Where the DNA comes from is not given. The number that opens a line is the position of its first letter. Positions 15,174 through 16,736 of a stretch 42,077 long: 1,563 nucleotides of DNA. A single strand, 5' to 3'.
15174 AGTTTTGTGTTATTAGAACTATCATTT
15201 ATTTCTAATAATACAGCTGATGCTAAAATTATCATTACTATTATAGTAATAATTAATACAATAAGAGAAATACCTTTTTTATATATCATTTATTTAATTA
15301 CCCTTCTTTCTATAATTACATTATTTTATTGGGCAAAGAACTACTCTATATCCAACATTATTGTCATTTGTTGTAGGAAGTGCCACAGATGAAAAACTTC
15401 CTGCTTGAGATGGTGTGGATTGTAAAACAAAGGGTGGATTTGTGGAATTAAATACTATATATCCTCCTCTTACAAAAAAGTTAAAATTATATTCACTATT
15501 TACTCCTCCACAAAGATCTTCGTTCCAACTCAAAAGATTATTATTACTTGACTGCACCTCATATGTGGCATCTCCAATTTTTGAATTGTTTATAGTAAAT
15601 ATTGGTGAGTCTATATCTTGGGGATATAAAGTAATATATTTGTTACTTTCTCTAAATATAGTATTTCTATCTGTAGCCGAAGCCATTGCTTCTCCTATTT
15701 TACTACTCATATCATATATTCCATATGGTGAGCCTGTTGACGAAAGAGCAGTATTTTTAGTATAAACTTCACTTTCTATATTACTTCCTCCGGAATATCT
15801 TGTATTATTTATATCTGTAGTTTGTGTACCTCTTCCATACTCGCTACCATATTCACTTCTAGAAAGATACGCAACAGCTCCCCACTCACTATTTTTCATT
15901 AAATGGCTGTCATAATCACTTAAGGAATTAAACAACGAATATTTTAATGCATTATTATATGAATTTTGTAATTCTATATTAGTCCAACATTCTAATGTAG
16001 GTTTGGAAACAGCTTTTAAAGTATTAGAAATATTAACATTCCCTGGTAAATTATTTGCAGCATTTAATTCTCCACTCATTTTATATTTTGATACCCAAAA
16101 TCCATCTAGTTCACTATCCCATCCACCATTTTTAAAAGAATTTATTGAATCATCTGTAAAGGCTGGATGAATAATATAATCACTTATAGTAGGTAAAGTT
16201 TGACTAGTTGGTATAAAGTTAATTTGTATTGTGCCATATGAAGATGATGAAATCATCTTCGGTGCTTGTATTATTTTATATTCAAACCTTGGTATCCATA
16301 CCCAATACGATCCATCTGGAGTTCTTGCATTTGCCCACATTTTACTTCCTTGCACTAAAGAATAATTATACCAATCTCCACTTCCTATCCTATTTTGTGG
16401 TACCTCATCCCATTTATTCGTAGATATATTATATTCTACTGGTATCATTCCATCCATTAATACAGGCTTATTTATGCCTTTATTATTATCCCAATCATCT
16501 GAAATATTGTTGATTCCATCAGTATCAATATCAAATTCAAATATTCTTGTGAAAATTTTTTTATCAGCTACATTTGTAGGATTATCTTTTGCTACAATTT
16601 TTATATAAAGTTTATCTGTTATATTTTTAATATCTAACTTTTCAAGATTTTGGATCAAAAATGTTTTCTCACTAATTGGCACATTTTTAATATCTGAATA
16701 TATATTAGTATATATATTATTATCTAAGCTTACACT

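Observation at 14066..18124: Two-gene operon of pilin-like modular proteins wedged between tsaE and addA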

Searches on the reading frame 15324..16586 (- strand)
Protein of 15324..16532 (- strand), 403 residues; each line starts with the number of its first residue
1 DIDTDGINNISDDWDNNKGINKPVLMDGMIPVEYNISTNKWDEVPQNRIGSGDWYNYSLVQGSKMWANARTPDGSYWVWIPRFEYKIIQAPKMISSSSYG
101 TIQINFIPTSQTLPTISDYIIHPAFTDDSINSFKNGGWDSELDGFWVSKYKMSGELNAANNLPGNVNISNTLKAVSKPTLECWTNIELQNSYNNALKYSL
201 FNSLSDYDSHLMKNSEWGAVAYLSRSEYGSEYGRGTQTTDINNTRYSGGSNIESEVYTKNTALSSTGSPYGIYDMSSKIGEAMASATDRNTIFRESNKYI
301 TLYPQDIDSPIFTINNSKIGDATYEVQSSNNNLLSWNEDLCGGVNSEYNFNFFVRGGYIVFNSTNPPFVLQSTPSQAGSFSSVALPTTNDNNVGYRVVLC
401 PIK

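Call 23: find_homologous_proteins(query=window:15324-16532:-)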
Query seq(403 aa) (403 aa): 3172 proteins with E <= 0.001 among 4978 candidates; the best 120 are listed.
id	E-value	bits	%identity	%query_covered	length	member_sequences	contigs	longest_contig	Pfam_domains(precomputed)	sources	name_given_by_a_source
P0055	2.0e-81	293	45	91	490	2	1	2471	-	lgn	-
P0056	3.6e-61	226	40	96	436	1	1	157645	-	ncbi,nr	ncbi:MAG: hypothetical protein PHQ89_02480 [Bacilli bacterium]|nr:hypothetical protein [Bacilli bact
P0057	3.0e-58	216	39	96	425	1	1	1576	-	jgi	jgi:hypothetical protein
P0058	1.6e-55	207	39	92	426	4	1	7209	-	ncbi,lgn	-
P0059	8.3e-55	205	40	92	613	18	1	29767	-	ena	-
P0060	2.9e-54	203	42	88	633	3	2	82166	-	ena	-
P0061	8.1e-54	202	41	88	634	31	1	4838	-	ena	-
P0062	1.2e-53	201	45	67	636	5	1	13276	-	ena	-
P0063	1.5e-53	201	41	88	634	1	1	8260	-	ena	-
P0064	2.7e-53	200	45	67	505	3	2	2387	-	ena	-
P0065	2.9e-53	200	45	67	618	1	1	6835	-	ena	-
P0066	4.7e-53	199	36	96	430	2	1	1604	-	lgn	-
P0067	1.1e-52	198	36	96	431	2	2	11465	-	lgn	-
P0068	2.0e-52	197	39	88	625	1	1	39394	-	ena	-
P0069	2.0e-52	197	40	88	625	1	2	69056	-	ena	-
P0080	1.3e-51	194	39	88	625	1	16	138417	-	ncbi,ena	-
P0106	1.1e-44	172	37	91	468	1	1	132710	-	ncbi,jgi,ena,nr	ncbi:MAG: type II secretion system GspH family protein [Oscillospiraceae bacterium]|nr:type II secre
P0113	1.0e-43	168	38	87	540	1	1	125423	-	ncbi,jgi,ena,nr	ncbi:MAG: type II secretion system GspH family protein [Oscillospiraceae bacterium]|nr:type II secre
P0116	1.9e-43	168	38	79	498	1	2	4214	PF03781.23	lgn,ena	-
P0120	4.1e-43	166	36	87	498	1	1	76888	-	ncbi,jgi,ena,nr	ncbi:MAG: type II secretion system GspH family protein [Oscillospiraceae bacterium]|nr:type II secre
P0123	9.2e-43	165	38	76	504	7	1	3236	PF03781.23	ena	-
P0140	1.8e-41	161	37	91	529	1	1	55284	-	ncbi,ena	-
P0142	4.0e-41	160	37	85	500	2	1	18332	PF03781.23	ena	-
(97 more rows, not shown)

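Call 44: predict_structure(alignment_id=A3)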
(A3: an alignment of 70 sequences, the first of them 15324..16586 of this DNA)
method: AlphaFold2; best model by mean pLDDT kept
length: 421 residues; sequences in the alignment: 70
mean_pLDDT: 84.1   pTM: 0.88
mean pLDDT of the five models: 84.1, 83.9, 83.2, 82.8, 82.3
residues with pLDDT >= 90: 228; 70-90: 115; 50-70: 49; < 50: 29
segments of 3 or more residues with pLDDT < 50: 1-27
pLDDT, mean of each block of 10 residues (from residue 1): 42 41 51 94 94 93 96 87 94 97 89 68 97 97 98 97 97 78 86 94 92 93 92 97 86 66 88 76 93 92 87 94 75 84 79 85 74 78 53 84 81 95 69
secondary structure, 60 per line:
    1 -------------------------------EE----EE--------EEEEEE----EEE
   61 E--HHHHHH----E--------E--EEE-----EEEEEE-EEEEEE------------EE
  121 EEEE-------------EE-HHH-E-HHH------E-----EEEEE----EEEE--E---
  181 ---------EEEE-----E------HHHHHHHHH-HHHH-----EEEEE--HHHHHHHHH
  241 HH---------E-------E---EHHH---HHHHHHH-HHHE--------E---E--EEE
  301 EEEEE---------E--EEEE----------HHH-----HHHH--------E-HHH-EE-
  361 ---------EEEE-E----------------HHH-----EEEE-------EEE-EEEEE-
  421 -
elements in order: E48-53 E58-61 H64-69 E86-88 E94-99 E101-106 E119-124 E162-166 E171-174 E190-193 H206-214 H216-219 E225-229 H232-242 H271-277 E298-305 E318-321 H340-343 E370-373 E400-403 E411-413 E415-419

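Call 48: fold_search(model_id=the predicted structure, library=pdb)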
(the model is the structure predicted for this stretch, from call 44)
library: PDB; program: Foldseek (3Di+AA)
matches with E <= 10: 68; with E <= 0.001: 4
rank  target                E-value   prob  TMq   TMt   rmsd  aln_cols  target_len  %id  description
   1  5vf4_A                2.8e-06  1.00  0.41  0.45  10.7       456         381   12  Thermus aquaticus variable protein (TaqVP) from diversity-generating retroelements (DGR) (released 2017-05-24)
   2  5vf4_C                7.9e-06  1.00  0.34  0.37  12.6       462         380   13  Thermus aquaticus variable protein (TaqVP) from diversity-generating retroelements (DGR) (released 2017-05-24)
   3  5vf4_D                1.2e-05  1.00  0.34  0.38  11.6       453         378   13  Thermus aquaticus variable protein (TaqVP) from diversity-generating retroelements (DGR) (released 2017-05-24)
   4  5hha_A                7.9e-04  0.99  0.31  0.47   9.8       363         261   11  Structure of PvdO from Pseudomonas aeruginosa (released 2017-01-18)
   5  5hha_B                2.8e-03  0.97  0.30  0.44  10.7       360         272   11  Structure of PvdO from Pseudomonas aeruginosa (released 2017-01-18)
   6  8khq_C                8.9e-02  0.30  0.28  0.18  10.4       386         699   12  Bifunctional sulfoxide synthase OvoA_Th2 in complex with histidine and cysteine (released 2023-12-06)
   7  8ux5_A                1.5e-01  0.25  0.30  0.28  11.1       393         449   10  OvsA M401Y/Q430N/A431F from Halomonas utahensis, a hercynine-binding variant with selenoneine-biosynthetic activity (released 2024-07-17)
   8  6o6m_B                4.0e-01  0.11  0.23  0.23  13.6       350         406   12  The Structure of EgtB (Cabther) (released 2019-07-31)
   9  4x8b_B                1.4e+00  0.08  0.27  0.27  11.7       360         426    9  Ergothioneine-biosynthetic sulfoxide synthase EgtB, apo form (released 2015-01-28)
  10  9f0z_H                1.5e+00  0.02  0.06  0.04  15.3       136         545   11  CryoEM structure of the F plasmid relaxosome with truncated TraI1-863 in its TE mode, derived from the ss-27_+8ds+9_+1 (released 2025-06-04)
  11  9f0y_H                1.8e+00  0.01  0.05  0.04  15.6       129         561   12  CryoEM structure of the F plasmid relaxosome with TraI in its TE mode, derived from the ss-27_+8ds+9_+143-R Locally-re (released 2025-06-04)
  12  2ihf                  2.8e+00  0.01  0.07  0.11  15.9       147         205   11  Crystal structure of deletion mutant delta 228-252 R190A of the single-stranded DNA binding protein from Thermus aquatic (released 2007-01-02)
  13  4mxe_B                3.2e+00  0.01  0.07  0.12  14.4       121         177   12  Human ESCO1 (Eco1/Ctf7 ortholog), acetyltransferase domain in complex with acetyl-CoA (released 2015-04-08)
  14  7veh_B                3.6e+00  0.00  0.04  0.13  17.0       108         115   13  Type I-F Anti-CRISPR protein AcrIF13 (released 2022-07-06)
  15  9f12_H                3.8e+00  0.01  0.06  0.05  17.0       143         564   14  CryoEM structure of the F plasmid relaxosome with oriT DNA ss-27_-3ds-2_+143 and TraI its TE mode, derived from ss-27_ (released 2025-06-04)
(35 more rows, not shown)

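Call 51: find_encoding_contigs(protein=P0106, flank=10000, max_places=2)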
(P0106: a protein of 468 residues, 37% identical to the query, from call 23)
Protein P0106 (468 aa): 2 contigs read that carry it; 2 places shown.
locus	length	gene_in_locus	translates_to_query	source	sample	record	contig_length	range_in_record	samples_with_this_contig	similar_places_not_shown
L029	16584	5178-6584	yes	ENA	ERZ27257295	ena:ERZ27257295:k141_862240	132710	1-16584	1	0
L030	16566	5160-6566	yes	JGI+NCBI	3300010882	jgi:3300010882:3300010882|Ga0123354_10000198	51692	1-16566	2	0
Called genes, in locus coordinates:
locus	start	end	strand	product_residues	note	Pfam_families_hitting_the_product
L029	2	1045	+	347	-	?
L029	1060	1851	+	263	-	-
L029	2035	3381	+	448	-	PF02874:ATP-synt_ab_N, PF00006:ATP-synt_ab, PF22919:ATP-synt_VA_C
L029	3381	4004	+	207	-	PF01813:ATP-synt_D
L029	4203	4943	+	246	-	PF00963:Cohesin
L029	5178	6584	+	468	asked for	-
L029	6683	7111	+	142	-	PF00293:NUDIX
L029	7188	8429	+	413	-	PF03781:FGE-sulfatase (weak)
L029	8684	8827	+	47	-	-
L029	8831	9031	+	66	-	-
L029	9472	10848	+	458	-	PF28494:GlyRS_ins_1 (faint), PF00587:tRNA-synt_2b, PF03129:HGTP_anticodon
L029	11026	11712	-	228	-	PF05857:TraX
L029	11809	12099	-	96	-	-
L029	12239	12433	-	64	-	PF00269:SASP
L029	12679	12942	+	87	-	PF00312:Ribosomal_S15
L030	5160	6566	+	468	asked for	-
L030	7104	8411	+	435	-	PF03781:FGE-sulfatase (weak)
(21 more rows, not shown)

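Call 52: find_encoding_contigs(protein=P0140, flank=10000, max_places=2)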
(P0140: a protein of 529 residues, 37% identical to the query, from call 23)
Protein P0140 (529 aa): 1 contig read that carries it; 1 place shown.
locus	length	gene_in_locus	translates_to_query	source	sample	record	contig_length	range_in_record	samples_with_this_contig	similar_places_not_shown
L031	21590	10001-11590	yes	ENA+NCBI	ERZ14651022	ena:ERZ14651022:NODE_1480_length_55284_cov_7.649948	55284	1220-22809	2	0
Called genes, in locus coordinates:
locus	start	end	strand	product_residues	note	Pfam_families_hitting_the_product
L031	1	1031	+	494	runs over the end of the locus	PF12679:ABC2_membrane_2, PF12698:ABC2_membrane_3, PF10920:DUF2705, PF12730:ABC2_membrane_4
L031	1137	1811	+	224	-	PF01987:AIM24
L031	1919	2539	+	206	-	PF02525:Flavodoxin_2 (faint), PF03358:FMN_red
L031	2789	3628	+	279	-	PF18936:DUF5684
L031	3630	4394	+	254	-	PF01177:Asp_Glu_race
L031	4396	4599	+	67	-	-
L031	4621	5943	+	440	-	-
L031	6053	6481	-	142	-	-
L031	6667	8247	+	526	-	-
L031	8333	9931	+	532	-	-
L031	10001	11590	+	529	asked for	-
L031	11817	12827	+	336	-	PF01628:HrcA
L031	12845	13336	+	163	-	PF01025:GrpE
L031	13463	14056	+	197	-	-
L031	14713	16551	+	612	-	PF00012:HSP70, PF06723:MreB_Mbl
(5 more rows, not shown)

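Call 53: find_encoding_contigs(protein=P0080, flank=10000, max_places=2)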
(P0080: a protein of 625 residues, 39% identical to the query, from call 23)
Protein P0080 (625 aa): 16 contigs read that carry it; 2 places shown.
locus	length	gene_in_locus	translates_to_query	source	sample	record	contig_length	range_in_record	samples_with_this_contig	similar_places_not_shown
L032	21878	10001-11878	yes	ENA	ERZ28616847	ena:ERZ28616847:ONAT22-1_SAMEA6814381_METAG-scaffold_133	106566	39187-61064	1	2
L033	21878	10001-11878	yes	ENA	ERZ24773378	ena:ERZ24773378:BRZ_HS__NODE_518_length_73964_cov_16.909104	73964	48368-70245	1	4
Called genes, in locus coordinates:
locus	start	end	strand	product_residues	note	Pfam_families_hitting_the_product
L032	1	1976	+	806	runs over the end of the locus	PF01588:tRNA_bind, PF03483:B3_4, PF03484:B5, PF17759:tRNA_synthFbeta, PF03147:FDX-ACB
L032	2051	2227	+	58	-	-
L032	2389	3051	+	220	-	PF00293:NUDIX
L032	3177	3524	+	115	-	PF04297:UPF0122, PF04545:Sigma70_r4 (weak)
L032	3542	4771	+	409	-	PF02881:SRP54_N, PF06414:Zeta_toxin (faint), PF00448:SRP54, PF13401:AAA_22 (weak), PF01656:CbiA (weak), PF02978:SRP_SPB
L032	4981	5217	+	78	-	PF00886:Ribosomal_S16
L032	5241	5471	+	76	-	PF13083:KH_KhpA-B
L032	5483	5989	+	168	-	PF01782:RimM, PF05239:PRC, PF24986:PRC_RimM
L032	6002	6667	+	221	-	PF01746:tRNA_m1G_MT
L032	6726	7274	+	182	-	PF01245:Ribosomal_L19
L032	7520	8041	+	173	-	PF01863:YgjP-like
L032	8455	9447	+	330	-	-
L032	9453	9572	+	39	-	-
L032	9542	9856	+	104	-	PF03682:UPF0158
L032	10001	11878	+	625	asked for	-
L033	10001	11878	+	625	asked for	-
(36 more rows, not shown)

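Call 54: search_protein_families(library=ncbifam, proteins=[P0106, P0113, P0120, P0059, P0140], max_evalue=1)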
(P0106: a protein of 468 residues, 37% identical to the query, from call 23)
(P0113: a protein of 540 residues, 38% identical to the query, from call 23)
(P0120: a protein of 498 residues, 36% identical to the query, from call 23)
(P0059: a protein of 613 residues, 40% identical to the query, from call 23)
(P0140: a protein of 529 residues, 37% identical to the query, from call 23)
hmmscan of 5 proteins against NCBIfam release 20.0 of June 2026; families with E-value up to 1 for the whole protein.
P0106 (468 aa): 2 families
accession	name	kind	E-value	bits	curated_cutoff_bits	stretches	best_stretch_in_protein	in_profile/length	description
NF040846.1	SAS049_fam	equivalog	0.057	13.8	55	1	36-61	3-28/47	SAS049 family protein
NF040691.1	MtrAB_MtrB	equivalog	0.13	11.2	450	1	11-60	11-61/507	MtrAB system histidine kinase MtrB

P0113 (540 aa): 2 families
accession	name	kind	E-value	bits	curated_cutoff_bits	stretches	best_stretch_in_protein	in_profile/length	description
NF007862.0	PRK10574.1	equivalog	0.034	14.3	138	0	6-32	2-28/145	prepilin peptidase-dependent pilin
NF042931.1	SAG1386_EF1546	equivalog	0.049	13.7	80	1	4-65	21-82/158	SAG1386/EF1546 family surface-associated protein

P0120 (498 aa): 3 families
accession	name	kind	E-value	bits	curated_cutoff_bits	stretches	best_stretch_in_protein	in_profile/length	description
NF040846.1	SAS049_fam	equivalog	0.03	14.7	55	1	36-71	3-38/47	SAS049 family protein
NF040691.1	MtrAB_MtrB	equivalog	0.21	10.5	450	1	11-60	11-61/507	MtrAB system histidine kinase MtrB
NF045844.1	BC85_0335_fam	subfamily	0.77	9.4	65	0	12-138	2-126/215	BC85_0335 family putative methyltransferase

P0059 (613 aa): 4 families
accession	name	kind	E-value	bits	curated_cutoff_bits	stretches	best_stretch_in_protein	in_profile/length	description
NF051459.1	pyoverdine_PvdO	equivalog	0.00012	21.2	500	1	465-563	172-271/280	dihydropyoverdine dehydrogenase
NF041775.1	typeIV_PilA_Myxo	equivalog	0.012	15.6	400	1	6-56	10-60/214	type IV pilin protein PilA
TIGR01981.1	sufD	equivalog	0.07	12.4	222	1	418-489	77-147/275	Fe-S cluster assembly protein SufD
NF007862.0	PRK10574.1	equivalog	0.13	12.4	138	1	5-49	3-47/145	prepilin peptidase-dependent pilin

P0140 (529 aa): 2 families
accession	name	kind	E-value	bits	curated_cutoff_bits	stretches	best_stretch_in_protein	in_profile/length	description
TIGR02830.1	spore_III_AG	equivalog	0.004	16.6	147.7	1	12-91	7-82/186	stage III sporulation protein AG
NF007862.0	PRK10574.1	equivalog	0.073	13.2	138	1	1-29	1-29/145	prepilin peptidase-dependent pilin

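Call 82: fold_search(model_id=the predicted structure, library=viral)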
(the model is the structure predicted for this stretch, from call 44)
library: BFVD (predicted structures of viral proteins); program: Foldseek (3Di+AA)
matches with E <= 10: 151; with E <= 0.001: 8
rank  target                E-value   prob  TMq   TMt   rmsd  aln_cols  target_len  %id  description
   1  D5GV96                1.8e-08  1.00  0.40  0.31  11.0       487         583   14  Hypothetical phage protein [Campylobacter phage CP220]
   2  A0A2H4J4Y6            8.8e-08  1.00  0.41  0.26   7.5       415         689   12  Sulfatase-modifying factor enzyme-like domain-containing protein [uncultured Caudovirales phage]
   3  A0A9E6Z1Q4            8.8e-06  1.00  0.43  0.33   8.3       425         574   12  (no name in the UniProt tables at hand)
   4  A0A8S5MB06            1.2e-05  1.00  0.39  0.29  13.2       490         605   11  Tail collar fiber protein [Siphoviridae sp. ctsDY37]
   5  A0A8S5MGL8            1.6e-05  1.00  0.44  0.28  12.8       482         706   12  Tail collar fiber protein [Podoviridae sp. ctqve24]
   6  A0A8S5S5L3            4.0e-05  1.00  0.41  0.20  11.5       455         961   11  Tail collar fiber protein [Podoviridae sp. ctsUe5]
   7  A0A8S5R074            2.6e-04  1.00  0.40  0.26  12.9       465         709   13  Tail collar fiber protein [Siphoviridae sp. ctyvQ1]
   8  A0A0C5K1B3            2.8e-04  1.00  0.38  0.37   9.2       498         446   11  (no name in the UniProt tables at hand)
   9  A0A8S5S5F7            1.6e-02  0.87  0.22  0.16   9.7       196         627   12  Tail collar fiber protein [Caudovirales sp. ctaix4]
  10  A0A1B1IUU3            2.1e-02  0.85  0.27  0.20   9.8       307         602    9  (no name in the UniProt tables at hand)
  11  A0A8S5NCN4            2.5e-02  0.35  0.19  0.12  12.3       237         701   12  Uncharacterized protein [Siphoviridae sp. ctUse40]
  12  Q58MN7                1.3e+00  0.04  0.04  0.17  12.0        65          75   22  Uncharacterized protein [Prochlorococcus phage P-SSM2]
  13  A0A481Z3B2            1.3e+00  0.02  0.08  0.16  16.9       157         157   13  Uncharacterized protein [Pithovirus LCPAC102]
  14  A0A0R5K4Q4            1.4e+00  0.04  0.08  0.15  11.6        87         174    9  Uncharacterized protein [Qinghai Lake virophage]
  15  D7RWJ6                1.5e+00  0.02  0.07  0.13  18.5       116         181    9  (no name in the UniProt tables at hand)
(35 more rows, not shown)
